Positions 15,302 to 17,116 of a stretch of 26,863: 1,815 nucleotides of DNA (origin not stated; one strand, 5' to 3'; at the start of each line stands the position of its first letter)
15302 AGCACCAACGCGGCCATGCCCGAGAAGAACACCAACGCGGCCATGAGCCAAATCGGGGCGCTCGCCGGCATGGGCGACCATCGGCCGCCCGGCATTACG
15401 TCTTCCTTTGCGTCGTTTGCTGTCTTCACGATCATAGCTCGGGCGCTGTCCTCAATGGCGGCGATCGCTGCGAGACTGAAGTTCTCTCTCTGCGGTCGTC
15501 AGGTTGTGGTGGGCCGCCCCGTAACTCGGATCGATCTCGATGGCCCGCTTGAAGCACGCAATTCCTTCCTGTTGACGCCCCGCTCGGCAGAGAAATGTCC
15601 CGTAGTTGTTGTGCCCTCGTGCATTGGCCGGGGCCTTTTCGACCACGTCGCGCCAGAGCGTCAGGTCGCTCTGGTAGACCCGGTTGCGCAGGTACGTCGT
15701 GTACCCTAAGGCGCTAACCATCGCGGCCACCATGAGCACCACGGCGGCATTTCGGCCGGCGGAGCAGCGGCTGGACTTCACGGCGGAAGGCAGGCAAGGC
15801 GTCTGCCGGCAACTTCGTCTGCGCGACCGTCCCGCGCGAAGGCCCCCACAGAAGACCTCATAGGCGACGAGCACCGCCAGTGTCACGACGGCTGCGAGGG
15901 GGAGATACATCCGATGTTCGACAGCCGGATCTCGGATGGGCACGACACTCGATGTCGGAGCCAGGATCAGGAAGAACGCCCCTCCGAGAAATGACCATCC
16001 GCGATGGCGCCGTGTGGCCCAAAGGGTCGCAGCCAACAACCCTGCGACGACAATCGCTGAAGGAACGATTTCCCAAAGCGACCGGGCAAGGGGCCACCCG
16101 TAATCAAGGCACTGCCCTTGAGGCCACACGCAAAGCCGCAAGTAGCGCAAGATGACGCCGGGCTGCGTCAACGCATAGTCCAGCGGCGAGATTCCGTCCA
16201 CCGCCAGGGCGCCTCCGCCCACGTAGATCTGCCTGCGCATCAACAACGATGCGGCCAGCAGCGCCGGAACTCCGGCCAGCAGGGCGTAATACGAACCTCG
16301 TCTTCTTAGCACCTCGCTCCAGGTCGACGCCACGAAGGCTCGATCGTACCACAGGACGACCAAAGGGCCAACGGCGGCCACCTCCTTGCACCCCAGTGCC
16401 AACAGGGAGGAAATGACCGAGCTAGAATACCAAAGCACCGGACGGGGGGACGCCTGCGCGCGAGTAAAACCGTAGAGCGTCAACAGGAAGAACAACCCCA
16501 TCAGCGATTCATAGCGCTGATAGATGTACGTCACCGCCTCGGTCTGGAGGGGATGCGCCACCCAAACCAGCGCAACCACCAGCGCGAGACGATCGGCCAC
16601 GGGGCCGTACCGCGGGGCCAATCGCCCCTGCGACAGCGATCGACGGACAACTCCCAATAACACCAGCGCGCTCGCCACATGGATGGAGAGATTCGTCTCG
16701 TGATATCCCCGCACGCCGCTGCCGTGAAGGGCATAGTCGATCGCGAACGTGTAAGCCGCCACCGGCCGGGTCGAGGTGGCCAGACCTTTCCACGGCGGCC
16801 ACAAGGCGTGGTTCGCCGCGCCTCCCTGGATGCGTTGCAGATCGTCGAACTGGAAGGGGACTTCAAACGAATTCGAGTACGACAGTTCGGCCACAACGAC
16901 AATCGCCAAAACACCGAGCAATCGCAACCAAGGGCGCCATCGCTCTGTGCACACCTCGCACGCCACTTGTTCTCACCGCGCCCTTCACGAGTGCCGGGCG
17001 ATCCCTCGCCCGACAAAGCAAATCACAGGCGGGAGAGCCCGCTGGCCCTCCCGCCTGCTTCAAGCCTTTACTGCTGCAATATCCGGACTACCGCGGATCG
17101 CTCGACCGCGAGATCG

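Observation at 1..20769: Candidate planctomycete pilin assembly and glycosylation/modification locus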

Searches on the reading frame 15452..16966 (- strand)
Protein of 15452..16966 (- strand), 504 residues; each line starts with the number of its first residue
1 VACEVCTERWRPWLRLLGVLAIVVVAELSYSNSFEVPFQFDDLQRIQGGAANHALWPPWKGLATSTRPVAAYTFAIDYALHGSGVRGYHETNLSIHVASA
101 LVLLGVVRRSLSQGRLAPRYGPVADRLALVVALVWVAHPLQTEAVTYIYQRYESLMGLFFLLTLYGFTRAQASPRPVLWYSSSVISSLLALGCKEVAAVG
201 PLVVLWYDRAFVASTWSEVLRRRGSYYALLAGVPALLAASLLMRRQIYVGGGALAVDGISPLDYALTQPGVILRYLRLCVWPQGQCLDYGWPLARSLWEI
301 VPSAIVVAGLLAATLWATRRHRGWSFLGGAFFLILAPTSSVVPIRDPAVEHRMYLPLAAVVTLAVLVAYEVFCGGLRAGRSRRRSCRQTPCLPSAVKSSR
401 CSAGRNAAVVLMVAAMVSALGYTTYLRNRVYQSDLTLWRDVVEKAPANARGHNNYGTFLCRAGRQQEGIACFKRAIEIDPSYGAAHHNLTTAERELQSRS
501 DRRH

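Call 5: search_protein_families(library=pfam, proteins=[window:15452-16966:-], max_evalue=0.01)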
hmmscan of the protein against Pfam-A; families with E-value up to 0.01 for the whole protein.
window:15452-16966:- (504 aa): 6 families
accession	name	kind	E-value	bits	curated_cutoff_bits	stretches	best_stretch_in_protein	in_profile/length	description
PF13431.12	TPR_17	-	1.2e-06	28.8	24.4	0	438-468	2-32/34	Tetratricopeptide repeat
PF07719.23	TPR_2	-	0.0002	21.7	27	1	449-481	1-33/34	Tetratricopeptide repeat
PF13414.12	TPR_11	-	0.00055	20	26.8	1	461-489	6-34/42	TPR repeat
PF13424.12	TPR_12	-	0.0012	19.4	30.1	1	451-492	5-47/77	Tetratricopeptide repeat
PF13432.12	TPR_16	-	0.0033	18.3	32.7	0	436-481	18-63/65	Tetratricopeptide repeat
PF00515.34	TPR_1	-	0.0049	17.1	27.8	0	450-482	2-34/34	Tetratricopeptide repeat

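Call 7: search_protein_families(library=ncbifam, proteins=[window:15452-16966:-], max_evalue=0.01)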
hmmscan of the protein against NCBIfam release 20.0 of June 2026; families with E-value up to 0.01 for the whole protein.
window:15452-16966:- (504 aa): 3 families
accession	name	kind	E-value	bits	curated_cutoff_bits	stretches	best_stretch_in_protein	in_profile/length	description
TIGR02521.1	type_IV_pilW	equivalog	2.1e-08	34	154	1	438-489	88-138/234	type IV pilus biogenesis/stability protein PilW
NF040959.1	MamA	equivalog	5.8e-08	32.4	200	1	417-490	107-180/204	magnetosome protein MamA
TIGR02917.1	PEP_TPR_lipo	equivalog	0.0083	14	312.2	0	424-490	440-506/899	XrtA/PEP-CTERM system TPR-repeat protein PrsT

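Call 12: find_homologous_proteins(query=window:15677-16966:-, max_evalue=0.00001)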
Query window:15677-16966:- (430 aa): 4323 proteins with E <= 0.00001 among 8000 candidates; the best 120 are listed.
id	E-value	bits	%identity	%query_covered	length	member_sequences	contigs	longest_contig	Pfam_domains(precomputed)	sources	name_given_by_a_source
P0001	5.6e-281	950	100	100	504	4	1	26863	PF13431.13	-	-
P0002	3.6e-134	466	56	93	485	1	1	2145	-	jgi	jgi:hypothetical protein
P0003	3.1e-123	430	53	95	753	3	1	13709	PF13414.13,PF10952.16,PF13374.13,PF07721.21,PF24575.2,PF00515.35,PF13424.13,PF13429.13,PF14561.13,PF07719.24,PF13174.13,PF13231.13,PF20308.5,PF13431.13,PF23914.2,PF13176.13,PF13428.13,PF25064.2,PF14559.13,PF13371.13,PF17874.8,PF22860.3,PF12895.14,PF21033.5,PF13432.13,PF13181.13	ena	-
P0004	2.3e-121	424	53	96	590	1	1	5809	PF13431.13,PF23914.2,PF13414.13,PF13428.13,PF13374.13,PF07721.21,PF14559.13,PF24575.2,PF00515.35,PF13424.13,PF21033.5,PF13432.13,PF13181.13,PF07719.24,PF13174.13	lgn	-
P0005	1.2e-120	421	54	96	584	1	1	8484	PF13431.13,PF13414.13,PF13428.13,PF13374.13,PF14559.13,PF24575.2,PF00515.35,PF13424.13,PF13432.13,PF13181.13,PF07719.24,PF13174.13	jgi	-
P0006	1.5e-120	421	57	83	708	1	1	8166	PF25063.1,PF13431.13,PF23914.2,PF25060.1,PF13414.13,PF13176.13,PF13428.13,PF13374.13,PF14559.13,PF24575.2,PF13371.13,PF00515.35,PF13424.13,PF21033.5,PF13432.13,PF13429.13,PF13181.13,PF14561.13,PF07719.24,PF13174.13,PF20308.5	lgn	-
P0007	1.1e-119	418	53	97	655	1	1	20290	PF03704.24,PF13431.13,PF23914.2,PF13414.13,PF13176.13,PF13428.13,PF25064.2,PF13374.13,PF07721.21,PF14559.13,PF24575.2,PF13371.13,PF00515.35,PF12895.14,PF13424.13,PF21033.5,PF13432.13,PF13429.13,PF13181.13,PF14561.13,PF07719.24,PF13174.13,PF20308.5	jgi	jgi:protein O-mannosyl-transferase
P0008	3.8e-119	416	56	83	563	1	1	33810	PF13431.13,PF23914.2,PF13414.13,PF13176.13,PF13428.13,PF13374.13,PF07721.21,PF14559.13,PF24575.2,PF00515.35,PF13424.13,PF21033.5,PF13432.13,PF13181.13,PF14561.13,PF07719.24,PF13174.13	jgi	jgi:tetratricopeptide (TPR) repeat protein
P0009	3.9e-117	410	57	80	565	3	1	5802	PF13431.13,PF23914.2,PF13414.13,PF13176.13,PF13428.13,PF13374.13,PF14559.13,PF24575.2,PF00515.35,PF13424.13,PF21033.5,PF13432.13,PF13181.13,PF07719.24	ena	-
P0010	8.8e-116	405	53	97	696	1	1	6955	PF13431.13,PF23914.2,PF13414.13,PF13176.13,PF13428.13,PF25064.2,PF13374.13,PF14559.13,PF24575.2,PF13371.13,PF00515.35,PF13424.13,PF21033.5,PF13432.13,PF13181.13,PF07719.24,PF13174.13,PF10373.16,PF20308.5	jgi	jgi:tetratricopeptide (TPR) repeat protein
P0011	1.2e-115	405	55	84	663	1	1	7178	PF13431.13,PF23914.2,PF13414.13,PF13176.13,PF13428.13,PF13374.13,PF14559.13,PF00515.35,PF13424.13,PF21033.5,PF13432.13,PF13181.13,PF14561.13,PF07719.24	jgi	jgi:tetratricopeptide (TPR) repeat protein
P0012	6.6e-115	402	56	80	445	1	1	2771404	-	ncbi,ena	-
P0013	6.9e-115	402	58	80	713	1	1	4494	PF03704.24,PF13431.13,PF23914.2,PF13414.13,PF13176.13,PF13428.13,PF25064.2,PF13374.13,PF07721.21,PF14559.13,PF24575.2,PF13371.13,PF00515.35,PF12895.14,PF13424.13,PF21033.5,PF13432.13,PF13429.13,PF13181.13,PF14561.13,PF07719.24,PF13174.13,PF20308.5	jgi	jgi:protein O-mannosyl-transferase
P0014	7.5e-115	402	57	79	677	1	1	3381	PF03704.24,PF13414.13,PF21545.4,PF10952.16,PF13374.13,PF07721.21,PF24575.2,PF00515.35,PF13424.13,PF13429.13,PF14561.13,PF07719.24,PF13174.13,PF20308.5,PF25063.1,PF13431.13,PF23914.2,PF13176.13,PF13428.13,PF25064.2,PF14559.13,PF13371.13,PF21033.5,PF13432.13,PF13181.13,PF10373.16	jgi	jgi:tetratricopeptide (TPR) repeat protein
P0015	9.1e-115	402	53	93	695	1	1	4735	PF13431.13,PF23914.2,PF13414.13,PF13176.13,PF13428.13,PF25064.2,PF13374.13,PF14559.13,PF24575.2,PF00515.35,PF13424.13,PF21033.5,PF13432.13,PF13181.13,PF14561.13,PF07719.24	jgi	jgi:protein O-mannosyl-transferase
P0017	1.4e-114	401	55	82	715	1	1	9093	PF03704.24,PF13414.13,PF12688.14,PF13374.13,PF07721.21,PF24575.2,PF00515.35,PF13424.13,PF13429.13,PF14561.13,PF07719.24,PF13174.13,PF13231.13,PF20308.5,PF25063.1,PF13431.13,PF23914.2,PF13176.13,PF13428.13,PF25064.2,PF14559.13,PF13371.13,PF12895.14,PF21033.5,PF13432.13,PF13181.13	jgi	jgi:protein O-mannosyl-transferase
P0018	1.9e-114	401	56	82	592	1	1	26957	PF25063.1,PF03704.24,PF13431.13,PF13414.13,PF13176.13,PF13428.13,PF13374.13,PF07721.21,PF14559.13,PF24575.2,PF00515.35,PF13424.13,PF21033.5,PF13432.13,PF13181.13,PF14561.13,PF07719.24,PF13174.13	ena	-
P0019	2.3e-114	401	56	81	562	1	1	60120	PF14559.13,PF13431.13,PF13414.13,PF00515.35,PF13424.13,PF13176.13,PF13432.13,PF13428.13,PF13181.13,PF07719.24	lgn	-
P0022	1.1e-113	398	54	86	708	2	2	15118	PF25063.1,PF13431.13,PF23914.2,PF13414.13,PF13176.13,PF13428.13,PF13374.13,PF14559.13,PF24575.2,PF13371.13,PF00515.35,PF13424.13,PF21033.5,PF13432.13,PF13429.13,PF13181.13,PF14561.13,PF07719.24,PF13174.13,PF13231.13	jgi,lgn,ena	-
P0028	7.8e-112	392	54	82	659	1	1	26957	PF03704.24,PF13431.13,PF13414.13,PF13176.13,PF13428.13,PF13374.13,PF14559.13,PF24575.2,PF13371.13,PF00515.35,PF13424.13,PF21033.5,PF13432.13,PF13429.13,PF13181.13,PF14561.13,PF07719.24,PF13174.13,PF13231.13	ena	-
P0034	1.7e-110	388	51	86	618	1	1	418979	PF13431.13,PF13414.13,PF13176.13,PF13428.13,PF14559.13,PF24575.2,PF13371.13,PF17874.8,PF00515.35,PF13424.13,PF13432.13,PF13181.13,PF07719.24,PF13231.13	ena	-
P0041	6.2e-109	383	53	83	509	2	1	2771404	PF14559.13,PF13431.13,PF13414.13,PF00515.35,PF13424.13,PF13181.13,PF07719.24,PF13231.13,PF13374.13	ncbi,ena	-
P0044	9.5e-109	382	50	93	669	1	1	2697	PF03704.24,PF13414.13,PF13374.13,PF07721.21,PF24575.2,PF00515.35,PF13424.13,PF13429.13,PF14561.13,PF07719.24,PF13174.13,PF13231.13,PF20308.5,PF25063.1,PF13431.13,PF23914.2,PF13176.13,PF13428.13,PF25064.2,PF14559.13,PF13371.13,PF12895.14,PF21033.5,PF13432.13,PF13181.13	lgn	-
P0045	1.3e-108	382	50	96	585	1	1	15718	PF13431.13,PF23914.2,PF13414.13,PF13176.13,PF13428.13,PF13374.13,PF14559.13,PF00515.35,PF13424.13,PF13432.13,PF13181.13,PF07719.24,PF13174.13,PF13231.13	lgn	-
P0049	4.5e-108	380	49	90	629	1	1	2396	PF13431.13,PF23914.2,PF13414.13,PF13176.13,PF13428.13,PF14559.13,PF24575.2,PF00515.35,PF13424.13,PF13432.13,PF13181.13,PF07719.24,PF13174.13,PF13231.13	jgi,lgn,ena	-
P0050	5.4e-108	380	49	97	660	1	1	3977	PF13431.13,PF23914.2,PF13414.13,PF13176.13,PF13428.13,PF25064.2,PF13374.13,PF07721.21,PF14559.13,PF24575.2,PF13371.13,PF00515.35,PF12895.14,PF13424.13,PF21033.5,PF13432.13,PF13181.13,PF07719.24,PF13231.13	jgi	jgi:tetratricopeptide (TPR) repeat protein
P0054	2.7e-107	377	54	85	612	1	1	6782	PF14559.13,PF13431.13,PF13414.13,PF00515.35,PF13424.13,PF13432.13,PF13428.13,PF13181.13,PF07719.24,PF13231.13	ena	-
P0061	2.5e-105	371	49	97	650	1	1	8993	PF14559.13,PF13431.13,PF23914.2,PF13414.13,PF00515.35,PF13432.13,PF13428.13,PF13181.13,PF07719.24,PF13231.13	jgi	-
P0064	4.3e-105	370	50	83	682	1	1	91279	PF13431.13,PF13414.13,PF13176.13,PF13428.13,PF14559.13,PF24575.2,PF00515.35,PF13424.13,PF21033.5,PF13432.13,PF13181.13,PF14561.13,PF07719.24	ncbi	-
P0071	6.1e-104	366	51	84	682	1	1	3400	PF03704.24,PF13431.13,PF13414.13,PF13428.13,PF13374.13,PF07721.21,PF14559.13,PF25575.1,PF13371.13,PF00515.35,PF13424.13,PF13432.13,PF13181.13,PF07719.24,PF13174.13,PF13231.13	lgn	-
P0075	3.9e-102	360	50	83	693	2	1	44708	PF13431.13,PF23914.2,PF13414.13,PF13176.13,PF13428.13,PF14559.13,PF13371.13,PF00515.35,PF12895.14,PF13424.13,PF28559.1,PF21033.5,PF13432.13,PF13429.13,PF13181.13,PF14561.13,PF07719.24,PF13174.13,PF13231.13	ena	-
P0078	1.8e-101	358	50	83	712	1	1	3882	PF13431.13,PF13414.13,PF13428.13,PF14559.13,PF13371.13,PF00515.35,PF13424.13,PF13432.13,PF13181.13,PF07719.24,PF13174.13,PF13231.13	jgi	jgi:tetratricopeptide (TPR) repeat protein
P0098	1.1e-98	349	53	78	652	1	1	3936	PF25063.1,PF13431.13,PF23914.2,PF13414.13,PF13176.13,PF13428.13,PF13374.13,PF14559.13,PF24575.2,PF00515.35,PF13424.13,PF21033.5,PF13432.13,PF13181.13,PF14561.13,PF07719.24,PF13231.13,PF20308.5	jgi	jgi:tetratricopeptide (TPR) repeat protein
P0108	1.2e-97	345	45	95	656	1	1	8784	PF13431.13,PF13414.13,PF13371.13,PF00515.35,PF13424.13,PF13428.13,PF13181.13,PF07719.24,PF13231.13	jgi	jgi:tetratricopeptide (TPR) repeat protein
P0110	1.8e-97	345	46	97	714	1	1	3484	PF03704.24,PF13431.13,PF23914.2,PF13414.13,PF13176.13,PF13428.13,PF25064.2,PF13374.13,PF14559.13,PF13371.13,PF00515.35,PF12895.14,PF13424.13,PF21033.5,PF13432.13,PF13429.13,PF13181.13,PF14561.13,PF07719.24,PF13231.13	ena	-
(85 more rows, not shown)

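Call 14: find_encoding_contigs(protein=P0018, flank=10000, max_places=3)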
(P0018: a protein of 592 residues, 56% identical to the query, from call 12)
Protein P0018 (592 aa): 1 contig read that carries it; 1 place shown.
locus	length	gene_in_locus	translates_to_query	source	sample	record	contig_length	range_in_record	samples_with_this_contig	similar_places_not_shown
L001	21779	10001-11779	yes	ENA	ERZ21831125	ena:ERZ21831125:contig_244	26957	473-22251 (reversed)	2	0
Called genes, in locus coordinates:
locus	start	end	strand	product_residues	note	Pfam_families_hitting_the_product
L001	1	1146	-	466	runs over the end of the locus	-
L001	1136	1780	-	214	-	PF07638:Sigma70_ECF, PF04542:Sigma70_r2, PF08281:Sigma70_r4_2, PF04545:Sigma70_r4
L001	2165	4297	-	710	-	-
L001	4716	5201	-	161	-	PF22784:PTP-SAK (weak), PF22785:Tc-R-P, PF00782:DSPc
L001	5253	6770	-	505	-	PF02310:B12-binding, PF04055:Radical_SAM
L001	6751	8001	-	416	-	PF13641:Glyco_tranf_2_3, PF00535:Glycos_transf_2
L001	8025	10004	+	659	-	PF13231:PMT_2, PF13414:TPR_11, PF13432:TPR_16, PF13414:TPR_11, PF13432:TPR_16, PF00515:TPR_1, PF13414:TPR_11, PF14559:TPR_19, +22 more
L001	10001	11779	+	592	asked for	PF13414:TPR_11, PF13424:TPR_12, PF13432:TPR_16, PF14559:TPR_19, PF13424:TPR_12, PF13414:TPR_11, PF13432:TPR_16, PF13424:TPR_12, +24 more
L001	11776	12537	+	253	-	-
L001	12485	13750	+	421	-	PF13424:TPR_12, PF13432:TPR_16, PF13414:TPR_11, PF07719:TPR_2, PF13414:TPR_11, PF13424:TPR_12, PF13432:TPR_16, PF13414:TPR_11, +24 more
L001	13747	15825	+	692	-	PF13414:TPR_11, PF13432:TPR_16, PF14559:TPR_19, PF13424:TPR_12, PF00515:TPR_1, PF07719:TPR_2, PF13424:TPR_12, PF13432:TPR_16, +31 more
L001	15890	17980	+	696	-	PF00515:TPR_1, PF07719:TPR_2, PF13181:TPR_8, PF13432:TPR_16, PF13414:TPR_11, PF13424:TPR_12, PF13414:TPR_11, PF13432:TPR_16, +22 more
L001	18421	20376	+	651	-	PF02824:TGS, PF07973:tRNA_SAD, PF00587:tRNA-synt_2b, PF03129:HGTP_anticodon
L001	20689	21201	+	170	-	PF05198:IF3_N, PF00707:IF3_C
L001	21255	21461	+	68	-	-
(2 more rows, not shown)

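Call 15: find_encoding_contigs(protein=P0008, flank=10000, max_places=3)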
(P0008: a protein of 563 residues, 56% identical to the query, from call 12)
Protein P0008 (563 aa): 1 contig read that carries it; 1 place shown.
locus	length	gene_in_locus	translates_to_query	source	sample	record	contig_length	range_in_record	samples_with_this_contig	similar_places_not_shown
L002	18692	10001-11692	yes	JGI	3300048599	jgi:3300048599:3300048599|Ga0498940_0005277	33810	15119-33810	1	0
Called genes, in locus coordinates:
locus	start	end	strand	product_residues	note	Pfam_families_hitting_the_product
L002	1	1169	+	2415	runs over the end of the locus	-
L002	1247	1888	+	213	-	PF00583:Acetyltransf_1, PF13673:Acetyltransf_10, PF08445:FR47 (weak), PF13508:Acetyltransf_7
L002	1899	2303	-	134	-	PF12850:Metallophos_2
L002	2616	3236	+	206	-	PF06439:3keto-disac_hyd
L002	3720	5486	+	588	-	PF13400:Tad, PF09977:Tad_C, PF00092:VWA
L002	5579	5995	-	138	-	PF00188:CAP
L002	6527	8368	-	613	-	-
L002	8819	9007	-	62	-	-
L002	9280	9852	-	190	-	PF00665:rve (weak)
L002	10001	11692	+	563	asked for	PF00515:TPR_1 (weak), PF07719:TPR_2 (weak), PF13424:TPR_12, PF13374:TPR_10 (weak), PF14559:TPR_19 (weak), PF13414:TPR_11, PF13432:TPR_16, PF14559:TPR_19, +12 more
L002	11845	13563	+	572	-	PF14716:HHH_8, PF14520:HHH_5, PF14792:DNA_pol_B_palm, PF14791:DNA_pol_B_thumb, PF02811:PHP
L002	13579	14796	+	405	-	PF08442:ATP-grasp_2, PF13549:ATP-grasp_5 (faint), PF24948:Citrate_synth_N, PF00549:Ligase_CoA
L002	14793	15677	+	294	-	PF02629:CoA_binding, PF13380:CoA_binding_2 (weak), PF13607:Succ_CoA_lig, PF00549:Ligase_CoA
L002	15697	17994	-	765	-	-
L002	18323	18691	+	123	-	?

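Call 33: search_protein_families(library=pfam, proteins=[window:15677-16966:-], max_evalue=10)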
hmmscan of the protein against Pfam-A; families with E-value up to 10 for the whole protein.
window:15677-16966:- (430 aa): 0 families

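Call 36: search_solved_structures(query=window:15677-16966:-, max_evalue=10)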
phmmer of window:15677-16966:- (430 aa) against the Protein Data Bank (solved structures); distinct sequences matched with E-value up to 10: 1.
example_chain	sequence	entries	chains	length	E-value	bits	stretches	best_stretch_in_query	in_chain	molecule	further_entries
8ecv_H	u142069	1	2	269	0.62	11.9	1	142-233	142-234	2F12 Fab Heavy chain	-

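Call 37: find_related_loci(query=A3, collection=metagenome_contigs, flank=10000)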
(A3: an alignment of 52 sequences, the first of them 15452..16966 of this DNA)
Query A3 (504 aa) in metagenome_contigs; peptide patterns used: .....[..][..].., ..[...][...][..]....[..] (x = any residue, [..] = any of these).
600 stretches matched a pattern (row limit reached: there are more); 594 encode a relative of the query (tblastn E <= 1e-3); the best 80 are kept; 80 distinct loci.
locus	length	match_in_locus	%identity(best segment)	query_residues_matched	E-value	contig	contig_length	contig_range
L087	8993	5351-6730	47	12-486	2e-122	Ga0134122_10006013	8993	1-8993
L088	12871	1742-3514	43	20-501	2e-117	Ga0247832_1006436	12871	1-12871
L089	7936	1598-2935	44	22-485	3e-112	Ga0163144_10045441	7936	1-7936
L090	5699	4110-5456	46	28-496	8e-110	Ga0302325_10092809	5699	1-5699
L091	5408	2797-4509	45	29-489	8e-110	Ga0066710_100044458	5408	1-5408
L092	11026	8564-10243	45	11-496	7e-109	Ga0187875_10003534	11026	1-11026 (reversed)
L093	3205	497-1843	44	30-501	3e-111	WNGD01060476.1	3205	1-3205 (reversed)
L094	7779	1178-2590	45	10-496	8e-108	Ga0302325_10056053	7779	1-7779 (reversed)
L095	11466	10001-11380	43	15-497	4e-107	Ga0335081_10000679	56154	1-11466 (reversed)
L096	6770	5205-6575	44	11-481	1e-106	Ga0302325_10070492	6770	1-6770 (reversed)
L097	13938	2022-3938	44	30-495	6e-106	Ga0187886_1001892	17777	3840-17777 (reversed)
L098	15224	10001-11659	44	20-492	1e-105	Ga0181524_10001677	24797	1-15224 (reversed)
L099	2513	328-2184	43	20-492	3e-109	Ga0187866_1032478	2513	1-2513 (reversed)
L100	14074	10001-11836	42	1-501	8e-104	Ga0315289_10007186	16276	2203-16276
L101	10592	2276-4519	41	15-504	1e-103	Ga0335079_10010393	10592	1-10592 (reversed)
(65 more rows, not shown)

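Call 43: predict_structure(alignment_id=A3)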
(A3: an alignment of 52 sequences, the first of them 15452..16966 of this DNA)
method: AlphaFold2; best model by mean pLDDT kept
length: 504 residues; sequences in the alignment: 52
mean_pLDDT: 88.5   pTM: 0.90
mean pLDDT of the five models: 88.5, 87.5, 85.8, 85.7, 84.3
residues with pLDDT >= 90: 348; 70-90: 105; 50-70: 38; < 50: 13
segments of 3 or more residues with pLDDT < 50: 1-4, 386-388
pLDDT, mean of each block of 10 residues (from residue 1): 50 94 98 91 74 73 85 91 93 97 98 93 95 97 88 96 98 97 97 93 97 97 97 91 85 77 91 92 74 91 97 97 96 81 74 91 96 79 53 49 84 97 94 93 92 96 97 96 95 84 66
secondary structure, 60 per line:
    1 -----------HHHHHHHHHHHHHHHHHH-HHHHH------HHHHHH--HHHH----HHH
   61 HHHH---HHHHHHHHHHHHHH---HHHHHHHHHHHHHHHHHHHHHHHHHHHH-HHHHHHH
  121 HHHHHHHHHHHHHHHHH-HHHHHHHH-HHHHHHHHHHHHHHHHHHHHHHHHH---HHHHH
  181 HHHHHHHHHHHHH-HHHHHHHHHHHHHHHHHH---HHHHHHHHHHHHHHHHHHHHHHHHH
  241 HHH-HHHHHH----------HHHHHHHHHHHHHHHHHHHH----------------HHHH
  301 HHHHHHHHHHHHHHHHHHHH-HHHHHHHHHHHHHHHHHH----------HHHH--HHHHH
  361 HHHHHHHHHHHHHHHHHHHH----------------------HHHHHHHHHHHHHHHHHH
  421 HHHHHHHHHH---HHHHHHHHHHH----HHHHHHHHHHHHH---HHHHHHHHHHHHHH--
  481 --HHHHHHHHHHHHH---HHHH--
elements in order: H12-29 H31-35 H42-47 H50-53 H58-64 H68-81 H85-112 H114-137 H139-146 H148-172 H176-193 H195-212 H216-243 H245-250 H261-280 H297-320 H322-339 H350-353 H356-380 H403-430 H434-444 H449-461 H465-478 H483-495 H499-502
